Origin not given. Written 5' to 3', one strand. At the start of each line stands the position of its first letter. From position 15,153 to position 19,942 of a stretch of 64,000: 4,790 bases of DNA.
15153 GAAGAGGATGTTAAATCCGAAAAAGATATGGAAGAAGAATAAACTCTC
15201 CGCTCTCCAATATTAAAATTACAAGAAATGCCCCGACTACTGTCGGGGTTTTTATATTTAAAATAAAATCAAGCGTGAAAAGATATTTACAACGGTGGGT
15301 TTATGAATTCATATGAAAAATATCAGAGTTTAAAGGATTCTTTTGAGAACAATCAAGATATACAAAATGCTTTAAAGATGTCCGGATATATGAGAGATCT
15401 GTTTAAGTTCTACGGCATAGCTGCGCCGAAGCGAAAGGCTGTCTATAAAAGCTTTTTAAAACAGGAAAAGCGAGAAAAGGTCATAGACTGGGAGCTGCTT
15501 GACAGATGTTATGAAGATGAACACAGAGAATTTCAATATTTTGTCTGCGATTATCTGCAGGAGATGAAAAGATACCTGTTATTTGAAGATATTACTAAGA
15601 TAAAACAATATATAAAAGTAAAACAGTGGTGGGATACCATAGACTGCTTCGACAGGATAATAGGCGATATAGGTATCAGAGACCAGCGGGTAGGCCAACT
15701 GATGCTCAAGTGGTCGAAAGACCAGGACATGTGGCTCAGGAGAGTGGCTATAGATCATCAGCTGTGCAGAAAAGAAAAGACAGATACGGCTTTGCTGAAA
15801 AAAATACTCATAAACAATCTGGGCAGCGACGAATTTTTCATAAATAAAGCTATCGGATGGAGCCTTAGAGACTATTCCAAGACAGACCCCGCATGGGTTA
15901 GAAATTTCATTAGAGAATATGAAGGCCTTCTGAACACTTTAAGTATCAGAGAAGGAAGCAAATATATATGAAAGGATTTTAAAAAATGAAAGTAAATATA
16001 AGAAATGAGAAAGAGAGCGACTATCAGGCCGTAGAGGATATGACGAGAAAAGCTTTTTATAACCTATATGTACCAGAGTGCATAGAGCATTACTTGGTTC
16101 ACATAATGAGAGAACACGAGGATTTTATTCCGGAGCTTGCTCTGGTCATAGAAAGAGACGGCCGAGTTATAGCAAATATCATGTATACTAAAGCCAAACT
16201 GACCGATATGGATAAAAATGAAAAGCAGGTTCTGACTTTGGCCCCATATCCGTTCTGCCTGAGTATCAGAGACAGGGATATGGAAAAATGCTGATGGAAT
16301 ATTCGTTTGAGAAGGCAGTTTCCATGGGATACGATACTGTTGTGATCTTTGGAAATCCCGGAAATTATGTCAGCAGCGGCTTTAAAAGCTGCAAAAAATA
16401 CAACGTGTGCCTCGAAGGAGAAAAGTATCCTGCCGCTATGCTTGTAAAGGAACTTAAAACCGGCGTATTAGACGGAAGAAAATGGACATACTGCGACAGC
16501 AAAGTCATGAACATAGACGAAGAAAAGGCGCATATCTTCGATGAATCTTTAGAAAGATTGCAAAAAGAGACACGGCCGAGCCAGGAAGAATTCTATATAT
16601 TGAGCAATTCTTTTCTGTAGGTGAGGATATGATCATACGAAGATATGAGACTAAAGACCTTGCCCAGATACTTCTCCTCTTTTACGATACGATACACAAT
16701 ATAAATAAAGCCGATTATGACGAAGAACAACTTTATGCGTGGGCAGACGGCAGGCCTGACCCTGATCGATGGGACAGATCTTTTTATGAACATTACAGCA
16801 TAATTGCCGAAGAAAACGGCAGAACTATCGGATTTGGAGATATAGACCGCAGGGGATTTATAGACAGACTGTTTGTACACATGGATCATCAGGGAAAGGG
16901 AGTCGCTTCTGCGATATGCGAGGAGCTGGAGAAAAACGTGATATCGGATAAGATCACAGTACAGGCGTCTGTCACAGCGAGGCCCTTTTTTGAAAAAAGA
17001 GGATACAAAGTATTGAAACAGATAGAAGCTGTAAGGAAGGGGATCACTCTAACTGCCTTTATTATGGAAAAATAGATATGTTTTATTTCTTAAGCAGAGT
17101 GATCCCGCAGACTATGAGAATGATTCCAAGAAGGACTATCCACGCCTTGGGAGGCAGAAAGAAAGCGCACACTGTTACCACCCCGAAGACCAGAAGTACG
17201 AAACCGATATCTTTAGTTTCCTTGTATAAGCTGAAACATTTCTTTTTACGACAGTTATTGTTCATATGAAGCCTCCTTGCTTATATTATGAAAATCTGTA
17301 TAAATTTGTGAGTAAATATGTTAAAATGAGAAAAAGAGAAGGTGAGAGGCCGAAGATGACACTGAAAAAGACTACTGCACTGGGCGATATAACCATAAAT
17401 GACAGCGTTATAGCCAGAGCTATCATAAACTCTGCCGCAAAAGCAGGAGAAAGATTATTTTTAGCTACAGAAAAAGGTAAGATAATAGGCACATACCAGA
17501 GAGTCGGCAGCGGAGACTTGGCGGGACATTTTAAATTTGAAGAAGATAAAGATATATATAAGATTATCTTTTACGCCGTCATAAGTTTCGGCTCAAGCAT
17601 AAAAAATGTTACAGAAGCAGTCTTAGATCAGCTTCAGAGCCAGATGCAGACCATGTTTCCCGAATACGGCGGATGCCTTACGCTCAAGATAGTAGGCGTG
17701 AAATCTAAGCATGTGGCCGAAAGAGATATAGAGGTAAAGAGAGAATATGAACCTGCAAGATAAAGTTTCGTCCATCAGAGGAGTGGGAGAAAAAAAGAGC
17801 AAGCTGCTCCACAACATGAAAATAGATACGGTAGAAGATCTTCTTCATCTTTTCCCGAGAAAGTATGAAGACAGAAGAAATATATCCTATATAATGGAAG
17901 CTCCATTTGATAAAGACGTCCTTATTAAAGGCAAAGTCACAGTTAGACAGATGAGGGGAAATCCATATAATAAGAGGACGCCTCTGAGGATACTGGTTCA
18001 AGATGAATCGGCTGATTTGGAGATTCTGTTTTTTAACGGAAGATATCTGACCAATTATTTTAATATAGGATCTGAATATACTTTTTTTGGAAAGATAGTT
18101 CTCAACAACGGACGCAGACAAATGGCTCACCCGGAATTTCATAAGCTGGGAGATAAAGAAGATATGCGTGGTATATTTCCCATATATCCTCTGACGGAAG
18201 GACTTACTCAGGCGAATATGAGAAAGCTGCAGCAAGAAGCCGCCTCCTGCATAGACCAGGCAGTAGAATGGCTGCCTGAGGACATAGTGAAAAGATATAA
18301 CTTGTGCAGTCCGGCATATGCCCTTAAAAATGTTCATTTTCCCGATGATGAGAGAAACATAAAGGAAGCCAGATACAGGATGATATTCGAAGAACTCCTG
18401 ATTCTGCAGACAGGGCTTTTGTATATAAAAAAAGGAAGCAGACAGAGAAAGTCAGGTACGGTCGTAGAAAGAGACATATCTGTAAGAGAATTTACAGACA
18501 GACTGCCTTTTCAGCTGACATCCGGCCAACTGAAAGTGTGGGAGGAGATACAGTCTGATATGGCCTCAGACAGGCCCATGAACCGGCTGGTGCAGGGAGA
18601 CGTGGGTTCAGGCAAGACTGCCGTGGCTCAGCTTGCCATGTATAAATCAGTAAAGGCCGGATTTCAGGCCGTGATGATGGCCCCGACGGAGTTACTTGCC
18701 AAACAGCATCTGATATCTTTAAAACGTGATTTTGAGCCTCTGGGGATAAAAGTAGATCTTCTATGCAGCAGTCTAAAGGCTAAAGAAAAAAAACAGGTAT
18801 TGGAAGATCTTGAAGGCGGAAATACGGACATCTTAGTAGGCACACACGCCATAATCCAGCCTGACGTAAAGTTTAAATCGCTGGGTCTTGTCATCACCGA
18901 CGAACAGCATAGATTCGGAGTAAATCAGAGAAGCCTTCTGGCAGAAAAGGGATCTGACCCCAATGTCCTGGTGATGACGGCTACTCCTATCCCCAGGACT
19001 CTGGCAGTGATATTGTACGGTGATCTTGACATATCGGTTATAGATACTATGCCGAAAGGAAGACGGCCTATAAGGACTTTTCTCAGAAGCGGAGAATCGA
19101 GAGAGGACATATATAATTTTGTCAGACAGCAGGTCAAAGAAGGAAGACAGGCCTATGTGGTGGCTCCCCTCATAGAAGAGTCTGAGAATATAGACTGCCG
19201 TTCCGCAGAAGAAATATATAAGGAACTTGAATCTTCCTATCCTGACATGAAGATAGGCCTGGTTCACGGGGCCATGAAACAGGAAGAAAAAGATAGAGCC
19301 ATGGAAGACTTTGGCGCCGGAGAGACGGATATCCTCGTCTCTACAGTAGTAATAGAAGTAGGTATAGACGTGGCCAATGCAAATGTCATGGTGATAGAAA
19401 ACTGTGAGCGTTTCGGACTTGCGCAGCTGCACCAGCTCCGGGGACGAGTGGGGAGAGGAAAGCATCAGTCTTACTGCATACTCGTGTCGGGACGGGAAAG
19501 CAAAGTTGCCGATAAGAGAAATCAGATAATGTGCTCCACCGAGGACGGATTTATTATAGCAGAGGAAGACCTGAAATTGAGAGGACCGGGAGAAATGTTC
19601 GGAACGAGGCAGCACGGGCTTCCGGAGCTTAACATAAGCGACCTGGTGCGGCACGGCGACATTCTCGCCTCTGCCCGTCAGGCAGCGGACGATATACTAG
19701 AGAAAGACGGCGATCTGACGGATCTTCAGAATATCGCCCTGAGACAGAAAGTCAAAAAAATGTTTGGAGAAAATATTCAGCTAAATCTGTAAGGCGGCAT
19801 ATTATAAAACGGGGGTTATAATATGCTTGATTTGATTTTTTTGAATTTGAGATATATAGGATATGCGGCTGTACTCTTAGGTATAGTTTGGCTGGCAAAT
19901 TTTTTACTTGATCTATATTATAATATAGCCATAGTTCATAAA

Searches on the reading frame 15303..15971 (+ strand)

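Call 44: search_protein_families(library=pfam, proteins=[window:15303-15971:+], max_evalue=0.0001)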
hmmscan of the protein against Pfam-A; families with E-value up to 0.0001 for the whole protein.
window:15303-15971:+ (222 aa): 1 family
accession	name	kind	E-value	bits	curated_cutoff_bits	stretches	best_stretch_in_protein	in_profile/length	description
PF08713.17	DNA_alkylation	-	4.7e-59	200.1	21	1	11-222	2-213/213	DNA alkylation repair enzyme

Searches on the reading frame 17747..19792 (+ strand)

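Call 44: search_protein_families(library=pfam, proteins=[window:17747-19792:+], max_evalue=0.0001)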
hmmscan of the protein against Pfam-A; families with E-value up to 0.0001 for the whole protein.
window:17747-19792:+ (681 aa): 7 families
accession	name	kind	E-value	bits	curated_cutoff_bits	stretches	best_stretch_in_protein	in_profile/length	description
PF17191.10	RecG_wedge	-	3.8e-30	105.1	23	1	10-168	5-161/162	RecG wedge domain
PF00270.35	DEAD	-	2.9e-27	95.9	26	1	260-419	3-164/167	DEAD/DEAH box helicase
PF00271.37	Helicase_C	-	6.4e-25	88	23.5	1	457-571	8-109/110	Helicase conserved C-terminal domain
PF19833.4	RecG_dom3_C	-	1.3e-18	67.2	26.8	1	598-678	1-82/87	ATP-dependent DNA helicase RecG, domain 3, C-terminal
PF04851.21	ResIII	-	3.5e-10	40.5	22.5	1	256-414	3-162/164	Type III restriction enzyme, res subunit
PF22590.2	Cas3-like_C_2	-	2.3e-06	28.3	27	1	485-571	13-104/106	CRISPR-associated nuclease/helicase Cas3, C-terminal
PF01336.31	tRNA_anti-codon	-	1.4e-05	25.4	27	1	58-133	1-74/75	OB-fold nucleic acid binding domain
